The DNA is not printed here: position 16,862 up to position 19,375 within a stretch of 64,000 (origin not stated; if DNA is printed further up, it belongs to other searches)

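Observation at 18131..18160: All eight paralogs carry the D-x-D (DYD) signature of lanthanide-type quinoproteins but lack the vicinal Cys-Cys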

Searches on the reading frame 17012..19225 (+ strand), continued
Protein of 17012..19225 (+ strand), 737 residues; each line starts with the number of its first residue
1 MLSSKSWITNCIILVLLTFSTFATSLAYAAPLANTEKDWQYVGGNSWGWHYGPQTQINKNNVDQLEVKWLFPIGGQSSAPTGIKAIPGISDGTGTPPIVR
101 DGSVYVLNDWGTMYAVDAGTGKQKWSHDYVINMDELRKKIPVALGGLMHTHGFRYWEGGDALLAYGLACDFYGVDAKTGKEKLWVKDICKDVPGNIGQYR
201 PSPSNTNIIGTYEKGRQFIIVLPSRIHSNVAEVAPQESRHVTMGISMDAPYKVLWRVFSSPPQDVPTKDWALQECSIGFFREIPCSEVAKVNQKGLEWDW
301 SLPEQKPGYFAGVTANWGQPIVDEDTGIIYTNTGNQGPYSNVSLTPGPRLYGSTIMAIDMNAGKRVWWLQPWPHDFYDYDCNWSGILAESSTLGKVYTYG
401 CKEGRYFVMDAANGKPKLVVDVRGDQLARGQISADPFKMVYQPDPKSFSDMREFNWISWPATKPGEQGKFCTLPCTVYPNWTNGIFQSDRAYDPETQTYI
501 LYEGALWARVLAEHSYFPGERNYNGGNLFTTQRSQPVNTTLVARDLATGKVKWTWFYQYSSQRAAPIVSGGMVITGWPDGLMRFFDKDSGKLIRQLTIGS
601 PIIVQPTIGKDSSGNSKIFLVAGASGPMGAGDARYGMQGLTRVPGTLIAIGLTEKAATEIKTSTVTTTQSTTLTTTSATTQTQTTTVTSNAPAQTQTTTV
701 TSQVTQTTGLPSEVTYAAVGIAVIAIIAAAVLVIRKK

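Call 11: find_homologous_proteins(query=window:17012-19225:+, max_evalue=0.00001)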
Query window:17012-19225:+ (737 aa): 496 proteins with E <= 0.00001 among 7575 candidates; the best 120 are listed.
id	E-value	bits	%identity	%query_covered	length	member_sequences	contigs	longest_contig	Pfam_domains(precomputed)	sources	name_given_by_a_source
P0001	0.0e+0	1729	100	100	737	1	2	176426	PF01011.29,PF13360.14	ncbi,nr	ncbi:MAG: hypothetical protein M1503_08305 [Thaumarchaeota archaeon]|nr:hypothetical protein [Nitros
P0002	0.0e+0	1319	75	99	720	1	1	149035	PF01011.29,PF13360.14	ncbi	-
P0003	0.0e+0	1178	70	84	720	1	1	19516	PF01011.29,PF13360.14,PF13570.14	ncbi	-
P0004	0.0e+0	1169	69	89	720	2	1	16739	PF01011.29,PF13360.14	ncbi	-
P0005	0.0e+0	1141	68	88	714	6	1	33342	PF01011.29,PF13360.14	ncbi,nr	ncbi:MAG: PQQ-binding-like beta-propeller repeat protein [Thaumarchaeota archaeon]|nr:PQQ-binding-li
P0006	0.0e+0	1124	63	98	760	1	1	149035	PF01011.29,PF13360.14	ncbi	-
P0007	0.0e+0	1113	63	98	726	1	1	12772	PF01011.29,PF13360.14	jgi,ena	-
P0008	0.0e+0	1086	65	87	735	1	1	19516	PF01011.29,PF13360.14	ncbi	-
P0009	0.0e+0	1046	63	89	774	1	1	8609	PF01011.29,PF13360.14,PF13570.14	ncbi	-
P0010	0.0e+0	1035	61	100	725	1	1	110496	PF01011.29,PF13360.14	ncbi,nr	ncbi:MAG: PQQ-binding-like beta-propeller repeat protein [Thaumarchaeota archaeon]|nr:PQQ-binding-li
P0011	1.4e-298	1010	62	98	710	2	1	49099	PF01011.29,PF13360.14,PF13570.14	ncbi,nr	ncbi:MAG: PQQ-binding-like beta-propeller repeat protein [Thaumarchaeota archaeon]|nr:PQQ-binding-li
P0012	1.6e-298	1010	58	89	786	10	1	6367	PF01011.29,PF13360.14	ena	-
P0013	1.8e-294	997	61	100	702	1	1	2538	PF01011.29,PF13360.14,PF13570.14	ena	-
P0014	1.1e-290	984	59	98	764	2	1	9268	PF01011.29,PF13360.14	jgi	-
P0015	2.2e-288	977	62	89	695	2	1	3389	PF01011.29,PF13360.14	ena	-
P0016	3.7e-286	969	58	99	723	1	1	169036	PF01011.29,PF13360.14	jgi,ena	-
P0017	1.1e-276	938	58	98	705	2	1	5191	PF01011.29,PF13360.14,PF13570.14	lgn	-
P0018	2.4e-276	937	61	87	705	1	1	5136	PF01011.29,PF13360.14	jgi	-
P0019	8.5e-276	935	55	98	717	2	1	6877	PF01011.29,PF13360.14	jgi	jgi:outer membrane protein assembly factor BamB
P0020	4.8e-274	929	56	98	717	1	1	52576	PF01011.29,PF13360.14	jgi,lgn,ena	-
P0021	1.0e-270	918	59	87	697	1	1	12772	PF01011.29,PF13360.14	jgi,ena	-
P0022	2.0e-270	917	55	100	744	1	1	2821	PF01011.29,PF13360.14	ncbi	-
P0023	1.5e-269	914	56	100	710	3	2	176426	PF01011.29,PF13360.14,PF13570.14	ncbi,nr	ncbi:MAG: PQQ-binding-like beta-propeller repeat protein [Thaumarchaeota archaeon]|nr:PQQ-binding-li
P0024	8.5e-267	905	54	88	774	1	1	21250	PF01011.29,PF13360.14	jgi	jgi:outer membrane protein assembly factor BamB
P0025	1.6e-264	898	57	86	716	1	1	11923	PF01011.29,PF13360.14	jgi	-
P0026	1.2e-263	895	71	69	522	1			PF01011.29,PF13360.14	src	-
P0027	2.4e-263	894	57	88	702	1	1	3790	PF01011.29,PF13360.14,PF13570.14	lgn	-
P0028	6.4e-263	892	55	97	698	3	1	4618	PF01011.29,PF13360.14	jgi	jgi:outer membrane protein assembly factor BamB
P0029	1.4e-261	888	56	90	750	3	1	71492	PF01011.29,PF13360.14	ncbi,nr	ncbi:MAG: PQQ-binding-like beta-propeller repeat protein [Thaumarchaeota archaeon]|nr:PQQ-binding-li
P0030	2.0e-258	877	53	100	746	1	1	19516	PF01011.29,PF13360.14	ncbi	-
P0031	4.9e-258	876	56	98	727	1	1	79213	PF01011.29,PF13360.14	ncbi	-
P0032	1.0e-255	869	55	89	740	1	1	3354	PF01011.29,PF13360.14,PF13570.14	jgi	jgi:outer membrane protein assembly factor BamB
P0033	1.2e-251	855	56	88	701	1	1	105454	PF01011.29,PF13360.14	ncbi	-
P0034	3.1e-250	850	53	100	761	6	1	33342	PF01011.29,PF13360.14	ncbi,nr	ncbi:MAG: PQQ-binding-like beta-propeller repeat protein [Thaumarchaeota archaeon]|nr:PQQ-binding-li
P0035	3.7e-249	847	54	89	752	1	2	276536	PF01011.29,PF13360.14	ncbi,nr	ncbi:MAG: PQQ-binding-like beta-propeller repeat protein [Thaumarchaeota archaeon]|nr:PQQ-binding-li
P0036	4.9e-249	846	54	98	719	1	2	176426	PF01011.29,PF13360.14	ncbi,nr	ncbi:MAG: PQQ-binding-like beta-propeller repeat protein [Thaumarchaeota archaeon]|nr:PQQ-binding-li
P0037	2.1e-248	844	52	88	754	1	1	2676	PF01011.29,PF13360.14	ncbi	-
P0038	1.2e-247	842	53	89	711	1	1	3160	PF01011.29,PF13360.14,PF13570.14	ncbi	-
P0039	1.1e-245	835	52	100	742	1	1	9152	PF01011.29,PF13360.14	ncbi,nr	ncbi:MAG: PQQ-binding-like beta-propeller repeat protein [Thaumarchaeota archaeon]|nr:PQQ-binding-li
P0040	5.8e-244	830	52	99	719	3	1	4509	PF01011.29,PF13360.14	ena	-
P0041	3.2e-243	827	53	89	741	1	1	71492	PF01011.29,PF13360.14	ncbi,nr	ncbi:MAG: PQQ-binding-like beta-propeller repeat protein [Thaumarchaeota archaeon]|nr:PQQ-binding-li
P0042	2.8e-242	824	54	88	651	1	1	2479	PF01011.29,PF13360.14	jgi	jgi:outer membrane protein assembly factor BamB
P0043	8.5e-242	823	52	88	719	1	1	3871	PF01011.29,PF13360.14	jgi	-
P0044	4.8e-241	820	53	87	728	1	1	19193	PF01011.29,PF13360.14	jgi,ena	-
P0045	5.4e-241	820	53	100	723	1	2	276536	PF01011.29,PF13360.14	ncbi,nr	ncbi:MAG: PQQ-binding-like beta-propeller repeat protein [Thaumarchaeota archaeon]|nr:PQQ-binding-li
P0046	1.4e-239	815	51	100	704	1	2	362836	PF01011.29,PF13360.14,PF13570.14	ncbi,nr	ncbi:MAG: PQQ-binding-like beta-propeller repeat protein [Thaumarchaeota archaeon]|nr:PQQ-binding-li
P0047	1.5e-239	815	50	98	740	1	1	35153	PF01011.29,PF13360.14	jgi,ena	-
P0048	2.4e-239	814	53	98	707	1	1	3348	PF01011.29,PF13360.14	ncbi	-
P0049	8.4e-239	813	52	100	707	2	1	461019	PF01011.29,PF13360.14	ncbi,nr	ncbi:MAG: hypothetical protein M1387_06040 [Thaumarchaeota archaeon]|nr:hypothetical protein [Nitros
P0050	1.3e-238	812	53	98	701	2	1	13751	PF01011.29,PF13360.14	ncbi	-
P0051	4.6e-238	810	53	100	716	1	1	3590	PF01011.29,PF13360.14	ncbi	-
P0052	8.6e-238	809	51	100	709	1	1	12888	PF01011.29,PF13360.14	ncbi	-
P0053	9.1e-238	809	51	100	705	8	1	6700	PF01011.29,PF13360.14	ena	-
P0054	5.1e-236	803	51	89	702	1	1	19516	PF01011.29,PF13360.14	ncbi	-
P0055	4.7e-235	800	51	88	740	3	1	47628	PF01011.29,PF13360.14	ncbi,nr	ncbi:MAG: PQQ-binding-like beta-propeller repeat protein [Thaumarchaeota archaeon]|nr:PQQ-binding-li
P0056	1.9e-233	795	49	97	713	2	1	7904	PF01011.29,PF13360.14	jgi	jgi:outer membrane protein assembly factor BamB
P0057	2.1e-233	795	52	87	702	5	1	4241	PF01011.29,PF13360.14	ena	-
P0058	2.2e-233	795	50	97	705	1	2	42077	PF01011.29,PF13360.14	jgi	jgi:outer membrane protein assembly factor BamB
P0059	6.3e-233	793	50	100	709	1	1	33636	PF01011.29,PF13360.14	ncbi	-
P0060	7.2e-232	790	51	87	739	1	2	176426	PF01011.29,PF13360.14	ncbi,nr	ncbi:MAG: PQQ-binding-like beta-propeller repeat protein [Thaumarchaeota archaeon]|nr:PQQ-binding-li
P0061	6.7e-231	786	51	87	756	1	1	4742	PF01011.29,PF13360.14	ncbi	-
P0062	1.6e-230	785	50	100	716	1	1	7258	PF01011.29,PF13360.14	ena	-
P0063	1.8e-230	785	50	100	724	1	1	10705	PF01011.29,PF13360.14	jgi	jgi:outer membrane protein assembly factor BamB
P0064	2.5e-230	785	50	88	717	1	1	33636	PF01011.29,PF13360.14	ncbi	-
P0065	3.0e-230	784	50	100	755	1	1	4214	PF01011.29,PF13360.14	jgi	jgi:alcohol dehydrogenase (cytochrome c)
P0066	5.2e-230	784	50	99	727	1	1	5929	PF01011.29,PF13360.14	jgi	jgi:outer membrane protein assembly factor BamB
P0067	6.2e-230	783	52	100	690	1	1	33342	PF01011.29,PF13360.14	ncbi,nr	ncbi:MAG: PQQ-binding-like beta-propeller repeat protein [Thaumarchaeota archaeon]|nr:PQQ-binding-li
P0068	8.0e-230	783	59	80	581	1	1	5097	PF01011.29,PF13360.14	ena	-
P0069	2.5e-229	781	50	98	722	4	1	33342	PF01011.29,PF13360.14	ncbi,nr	ncbi:MAG: PQQ-binding-like beta-propeller repeat protein [Thaumarchaeota archaeon]|nr:PQQ-binding-li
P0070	2.5e-229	781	51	100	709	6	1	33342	PF01011.29,PF13360.14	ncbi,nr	ncbi:MAG: hypothetical protein HYY22_03690 [Thaumarchaeota archaeon]|nr:hypothetical protein [Nitros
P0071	4.3e-229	781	51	88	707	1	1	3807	PF01011.29,PF13360.14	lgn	-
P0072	5.9e-229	780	51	100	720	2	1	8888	PF01011.29,PF13360.14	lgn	-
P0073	6.0e-229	780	50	99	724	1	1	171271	PF01011.29,PF13360.14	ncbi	-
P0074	9.3e-229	779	49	98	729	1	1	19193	PF01011.29,PF13360.14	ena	-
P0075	9.7e-229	779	49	99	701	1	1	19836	PF01011.29,PF13360.14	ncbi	-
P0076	2.1e-228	778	49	98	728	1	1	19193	PF01011.29,PF13360.14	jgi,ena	-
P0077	4.2e-228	777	50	99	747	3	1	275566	PF01011.29,PF13360.14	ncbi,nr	ncbi:MAG: hypothetical protein M1503_04465 [Thaumarchaeota archaeon]|nr:hypothetical protein [Nitros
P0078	4.5e-228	777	52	86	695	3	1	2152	PF01011.29,PF13360.14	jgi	jgi:outer membrane protein assembly factor BamB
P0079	1.0e-227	776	49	97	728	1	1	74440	PF01011.29,PF13360.14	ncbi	-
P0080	1.3e-227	776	49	98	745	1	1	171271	PF01011.29,PF13360.14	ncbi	-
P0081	1.6e-226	772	49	96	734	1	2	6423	PF01011.29,PF13360.14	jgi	jgi:alcohol dehydrogenase (cytochrome c)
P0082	2.4e-226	771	48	100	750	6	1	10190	PF01011.29,PF13360.14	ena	-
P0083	4.4e-226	771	50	99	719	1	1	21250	PF01011.29,PF13360.14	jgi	jgi:outer membrane protein assembly factor BamB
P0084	8.2e-226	770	48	100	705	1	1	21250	PF01011.29,PF13360.14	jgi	jgi:outer membrane protein assembly factor BamB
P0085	3.9e-225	767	49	100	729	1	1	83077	PF01011.29,PF13360.14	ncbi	-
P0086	7.0e-225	767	50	86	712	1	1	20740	PF01011.29,PF13360.14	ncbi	-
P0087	3.3e-224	764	46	98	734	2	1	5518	PF01011.29,PF13360.14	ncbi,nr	ncbi:MAG: hypothetical protein M1503_08400 [Thaumarchaeota archaeon]|nr:hypothetical protein [Nitros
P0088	4.4e-224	764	48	100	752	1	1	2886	PF01011.29,PF13360.14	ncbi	-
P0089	9.3e-224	763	49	100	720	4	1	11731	PF01011.29,PF13360.14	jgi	jgi:outer membrane protein assembly factor BamB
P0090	1.4e-223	762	52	89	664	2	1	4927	PF01011.29,PF13360.14,PF13570.14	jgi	jgi:glucose dehydrogenase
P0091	5.4e-223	760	51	91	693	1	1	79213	PF01011.29,PF13360.14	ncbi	-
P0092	1.1e-222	759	49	99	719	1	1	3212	PF01011.29,PF13360.14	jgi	jgi:outer membrane protein assembly factor BamB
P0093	1.1e-221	756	47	99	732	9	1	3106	PF01011.29,PF13360.14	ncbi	-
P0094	1.5e-221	756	48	100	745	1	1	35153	PF01011.29,PF13360.14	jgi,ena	-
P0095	3.2e-221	754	49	97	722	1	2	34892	PF01011.29,PF13360.14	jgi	jgi:outer membrane protein assembly factor BamB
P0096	4.4e-221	754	48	100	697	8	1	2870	PF01011.29,PF13360.14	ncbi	-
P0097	4.6e-221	754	49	90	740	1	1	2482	PF01011.29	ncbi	ncbi:MAG: hypothetical protein ACXABY_25735, partial [Candidatus Thorarchaeota archaeon]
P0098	6.3e-221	754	51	94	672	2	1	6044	PF01011.29,PF13360.14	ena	-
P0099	1.1e-220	753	47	100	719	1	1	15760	PF01011.29,PF13360.14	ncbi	-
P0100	1.9e-220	752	50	98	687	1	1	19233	PF01011.29,PF13360.14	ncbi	-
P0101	1.7e-219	749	51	88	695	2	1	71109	PF01011.29,PF13360.14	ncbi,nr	ncbi:MAG: PQQ-binding-like beta-propeller repeat protein [Thaumarchaeota archaeon]|nr:PQQ-binding-li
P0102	1.9e-219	749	57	77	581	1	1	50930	PF01011.29,PF13360.14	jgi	jgi:outer membrane protein assembly factor BamB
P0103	9.2e-219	746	50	87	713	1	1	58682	PF01011.29,PF13360.14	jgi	jgi:outer membrane protein assembly factor BamB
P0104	2.1e-217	742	48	100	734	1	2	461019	PF01011.29,PF13360.14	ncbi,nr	ncbi:MAG: PQQ-binding-like beta-propeller repeat protein [Thaumarchaeota archaeon]|nr:PQQ-binding-li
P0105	2.7e-216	738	48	98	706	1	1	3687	PF01011.29,PF13360.14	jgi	jgi:outer membrane protein assembly factor BamB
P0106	3.5e-216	738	64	59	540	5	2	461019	PF01011.29,PF13360.14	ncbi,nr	ncbi:MAG: hypothetical protein M1503_03705 [Thaumarchaeota archaeon]|nr:hypothetical protein [Nitros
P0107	3.5e-216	738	47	98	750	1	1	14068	PF01011.29,PF13360.14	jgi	jgi:outer membrane protein assembly factor BamB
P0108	7.7e-216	737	49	86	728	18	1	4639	PF01011.29,PF13360.14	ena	-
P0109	2.7e-215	735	49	89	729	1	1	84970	PF01011.29,PF13360.14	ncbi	-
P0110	4.2e-215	734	47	96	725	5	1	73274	PF01011.29,PF13360.14,PF13570.14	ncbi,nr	ncbi:MAG: PQQ-binding-like beta-propeller repeat protein [Thaumarchaeota archaeon]|nr:PQQ-binding-li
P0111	5.8e-214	730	48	98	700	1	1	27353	PF01011.29,PF13360.14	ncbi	-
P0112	9.7e-214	730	49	88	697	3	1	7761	PF01011.29,PF13360.14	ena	-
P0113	3.7e-213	728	46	100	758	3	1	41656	PF01011.29,PF13360.14,PF13570.14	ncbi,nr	ncbi:MAG: PQQ-binding-like beta-propeller repeat protein [Thaumarchaeota archaeon]|nr:PQQ-binding-li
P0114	3.1e-212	725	48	86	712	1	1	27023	PF01011.29,PF13360.14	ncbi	-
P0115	2.1e-211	722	46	89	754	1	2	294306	PF01011.29,PF13360.14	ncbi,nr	ncbi:MAG: hypothetical protein M1503_06775 [Thaumarchaeota archaeon]|nr:hypothetical protein [Nitros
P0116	2.5e-211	722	53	85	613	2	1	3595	PF01011.29,PF13360.14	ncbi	-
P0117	9.8e-210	717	49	83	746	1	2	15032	PF01011.29,PF13360.14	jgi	jgi:outer membrane protein assembly factor BamB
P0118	3.0e-209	715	47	86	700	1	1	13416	PF01011.29,PF13360.14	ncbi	ncbi:PQQ-binding-like beta-propeller repeat protein [Thermoproteota archaeon]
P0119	3.6e-209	715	47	89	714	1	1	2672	PF01011.29,PF13360.14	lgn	-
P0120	1.4e-208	713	49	87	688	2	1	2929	PF01011.29,PF13360.14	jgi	jgi:outer membrane protein assembly factor BamB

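Call 15: find_encoding_contigs(protein=P0001, flank=2000, max_places=3)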
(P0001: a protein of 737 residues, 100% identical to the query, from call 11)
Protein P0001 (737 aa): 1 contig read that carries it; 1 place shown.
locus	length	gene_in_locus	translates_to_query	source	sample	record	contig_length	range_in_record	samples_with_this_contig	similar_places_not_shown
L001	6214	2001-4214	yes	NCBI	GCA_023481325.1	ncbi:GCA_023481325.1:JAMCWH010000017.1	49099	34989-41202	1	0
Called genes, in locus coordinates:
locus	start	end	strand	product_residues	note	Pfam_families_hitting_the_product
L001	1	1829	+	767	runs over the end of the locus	PF01011:PQQ, PF13360:PQQ_2 (faint), PF01011:PQQ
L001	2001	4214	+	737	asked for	PF01011:PQQ, PF13360:PQQ_2 (faint), PF01011:PQQ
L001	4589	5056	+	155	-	PF01814:Hemerythrin (weak)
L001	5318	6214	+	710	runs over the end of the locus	PF01011:PQQ, PF13360:PQQ_2 (faint), PF13570:Beta-prop_ACSF4 (faint), PF01011:PQQ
